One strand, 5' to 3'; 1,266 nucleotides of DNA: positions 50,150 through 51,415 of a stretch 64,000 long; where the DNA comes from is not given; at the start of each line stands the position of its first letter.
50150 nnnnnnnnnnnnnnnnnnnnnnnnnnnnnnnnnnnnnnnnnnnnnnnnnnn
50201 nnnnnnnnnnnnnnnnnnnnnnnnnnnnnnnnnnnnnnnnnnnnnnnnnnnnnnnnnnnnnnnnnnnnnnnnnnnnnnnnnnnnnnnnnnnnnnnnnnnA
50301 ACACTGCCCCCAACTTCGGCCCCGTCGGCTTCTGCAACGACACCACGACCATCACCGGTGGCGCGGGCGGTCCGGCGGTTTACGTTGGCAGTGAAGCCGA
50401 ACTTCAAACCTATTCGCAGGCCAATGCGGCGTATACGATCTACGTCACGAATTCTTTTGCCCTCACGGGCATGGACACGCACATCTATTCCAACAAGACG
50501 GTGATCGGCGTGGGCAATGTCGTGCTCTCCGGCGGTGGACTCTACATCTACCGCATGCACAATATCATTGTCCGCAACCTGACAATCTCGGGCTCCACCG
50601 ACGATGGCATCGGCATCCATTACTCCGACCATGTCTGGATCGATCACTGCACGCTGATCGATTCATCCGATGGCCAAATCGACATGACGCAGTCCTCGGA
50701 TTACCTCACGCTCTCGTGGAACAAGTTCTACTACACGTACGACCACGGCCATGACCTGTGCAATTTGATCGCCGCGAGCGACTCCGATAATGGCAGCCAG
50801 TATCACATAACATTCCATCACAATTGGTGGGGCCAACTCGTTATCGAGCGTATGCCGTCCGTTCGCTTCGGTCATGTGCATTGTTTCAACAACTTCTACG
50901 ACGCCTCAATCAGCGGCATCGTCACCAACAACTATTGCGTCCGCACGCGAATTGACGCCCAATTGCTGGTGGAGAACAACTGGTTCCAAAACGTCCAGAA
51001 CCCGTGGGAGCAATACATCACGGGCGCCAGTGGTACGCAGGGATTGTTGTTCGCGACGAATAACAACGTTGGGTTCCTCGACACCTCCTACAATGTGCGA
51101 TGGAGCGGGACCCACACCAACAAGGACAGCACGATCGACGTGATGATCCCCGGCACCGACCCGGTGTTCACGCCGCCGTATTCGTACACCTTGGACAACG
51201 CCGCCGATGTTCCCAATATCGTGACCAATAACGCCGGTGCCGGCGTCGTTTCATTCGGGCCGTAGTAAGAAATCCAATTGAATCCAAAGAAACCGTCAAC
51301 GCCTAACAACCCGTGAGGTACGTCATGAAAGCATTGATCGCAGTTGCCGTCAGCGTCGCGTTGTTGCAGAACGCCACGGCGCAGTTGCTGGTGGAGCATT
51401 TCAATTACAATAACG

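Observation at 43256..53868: Tandem array of five secreted beta-helix polysaccharide lyases built from shuffled modules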

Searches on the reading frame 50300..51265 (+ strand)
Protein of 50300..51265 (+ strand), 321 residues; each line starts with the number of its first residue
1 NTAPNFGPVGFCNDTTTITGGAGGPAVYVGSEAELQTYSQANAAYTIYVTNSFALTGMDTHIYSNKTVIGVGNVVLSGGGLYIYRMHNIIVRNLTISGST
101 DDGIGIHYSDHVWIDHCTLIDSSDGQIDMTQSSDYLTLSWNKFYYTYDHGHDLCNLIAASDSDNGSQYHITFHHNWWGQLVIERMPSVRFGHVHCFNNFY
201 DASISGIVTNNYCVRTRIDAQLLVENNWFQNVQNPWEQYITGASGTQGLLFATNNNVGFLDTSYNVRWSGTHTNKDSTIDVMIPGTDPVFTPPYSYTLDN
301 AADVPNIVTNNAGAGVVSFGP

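Call 50: search_solved_structures(query=window:50300-51265:+, show_alignments=5, max_evalue=0.00001)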
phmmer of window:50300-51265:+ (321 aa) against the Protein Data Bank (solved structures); distinct sequences matched with E-value up to 0.00001: 22.
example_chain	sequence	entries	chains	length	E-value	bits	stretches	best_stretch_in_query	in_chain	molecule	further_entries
3zsc_A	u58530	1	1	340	4.8e-43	151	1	7-319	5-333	PECTATE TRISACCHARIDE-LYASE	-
7bbv_A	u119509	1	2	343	9.4e-29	104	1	9-230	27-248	Pectate lyase B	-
7xks_A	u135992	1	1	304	2.4e-27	99.4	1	5-318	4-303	Pectate lyase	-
3vmv_A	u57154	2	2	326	7.4e-23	84.6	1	7-317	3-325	Pectate lyase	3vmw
1vbl_A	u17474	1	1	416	6.5e-20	75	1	122-230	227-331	pectate lyase 47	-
1air_A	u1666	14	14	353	1.1e-15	61.1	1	65-314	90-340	PECTATE LYASE C | PROTEIN (PECTATE LYASE C)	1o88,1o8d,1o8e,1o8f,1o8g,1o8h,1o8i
5amv_A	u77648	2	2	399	1.5e-15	60.7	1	100-227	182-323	PECTATE LYASE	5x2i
3krg_A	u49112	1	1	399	1.7e-15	60.5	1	123-227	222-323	Pectate lyase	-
1bn8_A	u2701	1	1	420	1.8e-15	60.4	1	100-227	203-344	PROTEIN (PECTATE LYASE)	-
2ewe_A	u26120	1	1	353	2.7e-15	59.8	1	65-314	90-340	Pectate lyase C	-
2bsp_A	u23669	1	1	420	4.2e-15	59.2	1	100-227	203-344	PROTEIN (PECTATE LYASE)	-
6fi2_A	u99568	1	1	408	9.4e-15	58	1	42-231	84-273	VexL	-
2nzm_A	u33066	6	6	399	1e-14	57.9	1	100-227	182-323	Pectate lyase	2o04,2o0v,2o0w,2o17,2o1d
1pcl_A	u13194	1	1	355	9e-14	54.8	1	60-315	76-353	PECTATE LYASE E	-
2qxz_A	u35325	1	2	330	1.7e-11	47.3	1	65-315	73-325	pectate lyase II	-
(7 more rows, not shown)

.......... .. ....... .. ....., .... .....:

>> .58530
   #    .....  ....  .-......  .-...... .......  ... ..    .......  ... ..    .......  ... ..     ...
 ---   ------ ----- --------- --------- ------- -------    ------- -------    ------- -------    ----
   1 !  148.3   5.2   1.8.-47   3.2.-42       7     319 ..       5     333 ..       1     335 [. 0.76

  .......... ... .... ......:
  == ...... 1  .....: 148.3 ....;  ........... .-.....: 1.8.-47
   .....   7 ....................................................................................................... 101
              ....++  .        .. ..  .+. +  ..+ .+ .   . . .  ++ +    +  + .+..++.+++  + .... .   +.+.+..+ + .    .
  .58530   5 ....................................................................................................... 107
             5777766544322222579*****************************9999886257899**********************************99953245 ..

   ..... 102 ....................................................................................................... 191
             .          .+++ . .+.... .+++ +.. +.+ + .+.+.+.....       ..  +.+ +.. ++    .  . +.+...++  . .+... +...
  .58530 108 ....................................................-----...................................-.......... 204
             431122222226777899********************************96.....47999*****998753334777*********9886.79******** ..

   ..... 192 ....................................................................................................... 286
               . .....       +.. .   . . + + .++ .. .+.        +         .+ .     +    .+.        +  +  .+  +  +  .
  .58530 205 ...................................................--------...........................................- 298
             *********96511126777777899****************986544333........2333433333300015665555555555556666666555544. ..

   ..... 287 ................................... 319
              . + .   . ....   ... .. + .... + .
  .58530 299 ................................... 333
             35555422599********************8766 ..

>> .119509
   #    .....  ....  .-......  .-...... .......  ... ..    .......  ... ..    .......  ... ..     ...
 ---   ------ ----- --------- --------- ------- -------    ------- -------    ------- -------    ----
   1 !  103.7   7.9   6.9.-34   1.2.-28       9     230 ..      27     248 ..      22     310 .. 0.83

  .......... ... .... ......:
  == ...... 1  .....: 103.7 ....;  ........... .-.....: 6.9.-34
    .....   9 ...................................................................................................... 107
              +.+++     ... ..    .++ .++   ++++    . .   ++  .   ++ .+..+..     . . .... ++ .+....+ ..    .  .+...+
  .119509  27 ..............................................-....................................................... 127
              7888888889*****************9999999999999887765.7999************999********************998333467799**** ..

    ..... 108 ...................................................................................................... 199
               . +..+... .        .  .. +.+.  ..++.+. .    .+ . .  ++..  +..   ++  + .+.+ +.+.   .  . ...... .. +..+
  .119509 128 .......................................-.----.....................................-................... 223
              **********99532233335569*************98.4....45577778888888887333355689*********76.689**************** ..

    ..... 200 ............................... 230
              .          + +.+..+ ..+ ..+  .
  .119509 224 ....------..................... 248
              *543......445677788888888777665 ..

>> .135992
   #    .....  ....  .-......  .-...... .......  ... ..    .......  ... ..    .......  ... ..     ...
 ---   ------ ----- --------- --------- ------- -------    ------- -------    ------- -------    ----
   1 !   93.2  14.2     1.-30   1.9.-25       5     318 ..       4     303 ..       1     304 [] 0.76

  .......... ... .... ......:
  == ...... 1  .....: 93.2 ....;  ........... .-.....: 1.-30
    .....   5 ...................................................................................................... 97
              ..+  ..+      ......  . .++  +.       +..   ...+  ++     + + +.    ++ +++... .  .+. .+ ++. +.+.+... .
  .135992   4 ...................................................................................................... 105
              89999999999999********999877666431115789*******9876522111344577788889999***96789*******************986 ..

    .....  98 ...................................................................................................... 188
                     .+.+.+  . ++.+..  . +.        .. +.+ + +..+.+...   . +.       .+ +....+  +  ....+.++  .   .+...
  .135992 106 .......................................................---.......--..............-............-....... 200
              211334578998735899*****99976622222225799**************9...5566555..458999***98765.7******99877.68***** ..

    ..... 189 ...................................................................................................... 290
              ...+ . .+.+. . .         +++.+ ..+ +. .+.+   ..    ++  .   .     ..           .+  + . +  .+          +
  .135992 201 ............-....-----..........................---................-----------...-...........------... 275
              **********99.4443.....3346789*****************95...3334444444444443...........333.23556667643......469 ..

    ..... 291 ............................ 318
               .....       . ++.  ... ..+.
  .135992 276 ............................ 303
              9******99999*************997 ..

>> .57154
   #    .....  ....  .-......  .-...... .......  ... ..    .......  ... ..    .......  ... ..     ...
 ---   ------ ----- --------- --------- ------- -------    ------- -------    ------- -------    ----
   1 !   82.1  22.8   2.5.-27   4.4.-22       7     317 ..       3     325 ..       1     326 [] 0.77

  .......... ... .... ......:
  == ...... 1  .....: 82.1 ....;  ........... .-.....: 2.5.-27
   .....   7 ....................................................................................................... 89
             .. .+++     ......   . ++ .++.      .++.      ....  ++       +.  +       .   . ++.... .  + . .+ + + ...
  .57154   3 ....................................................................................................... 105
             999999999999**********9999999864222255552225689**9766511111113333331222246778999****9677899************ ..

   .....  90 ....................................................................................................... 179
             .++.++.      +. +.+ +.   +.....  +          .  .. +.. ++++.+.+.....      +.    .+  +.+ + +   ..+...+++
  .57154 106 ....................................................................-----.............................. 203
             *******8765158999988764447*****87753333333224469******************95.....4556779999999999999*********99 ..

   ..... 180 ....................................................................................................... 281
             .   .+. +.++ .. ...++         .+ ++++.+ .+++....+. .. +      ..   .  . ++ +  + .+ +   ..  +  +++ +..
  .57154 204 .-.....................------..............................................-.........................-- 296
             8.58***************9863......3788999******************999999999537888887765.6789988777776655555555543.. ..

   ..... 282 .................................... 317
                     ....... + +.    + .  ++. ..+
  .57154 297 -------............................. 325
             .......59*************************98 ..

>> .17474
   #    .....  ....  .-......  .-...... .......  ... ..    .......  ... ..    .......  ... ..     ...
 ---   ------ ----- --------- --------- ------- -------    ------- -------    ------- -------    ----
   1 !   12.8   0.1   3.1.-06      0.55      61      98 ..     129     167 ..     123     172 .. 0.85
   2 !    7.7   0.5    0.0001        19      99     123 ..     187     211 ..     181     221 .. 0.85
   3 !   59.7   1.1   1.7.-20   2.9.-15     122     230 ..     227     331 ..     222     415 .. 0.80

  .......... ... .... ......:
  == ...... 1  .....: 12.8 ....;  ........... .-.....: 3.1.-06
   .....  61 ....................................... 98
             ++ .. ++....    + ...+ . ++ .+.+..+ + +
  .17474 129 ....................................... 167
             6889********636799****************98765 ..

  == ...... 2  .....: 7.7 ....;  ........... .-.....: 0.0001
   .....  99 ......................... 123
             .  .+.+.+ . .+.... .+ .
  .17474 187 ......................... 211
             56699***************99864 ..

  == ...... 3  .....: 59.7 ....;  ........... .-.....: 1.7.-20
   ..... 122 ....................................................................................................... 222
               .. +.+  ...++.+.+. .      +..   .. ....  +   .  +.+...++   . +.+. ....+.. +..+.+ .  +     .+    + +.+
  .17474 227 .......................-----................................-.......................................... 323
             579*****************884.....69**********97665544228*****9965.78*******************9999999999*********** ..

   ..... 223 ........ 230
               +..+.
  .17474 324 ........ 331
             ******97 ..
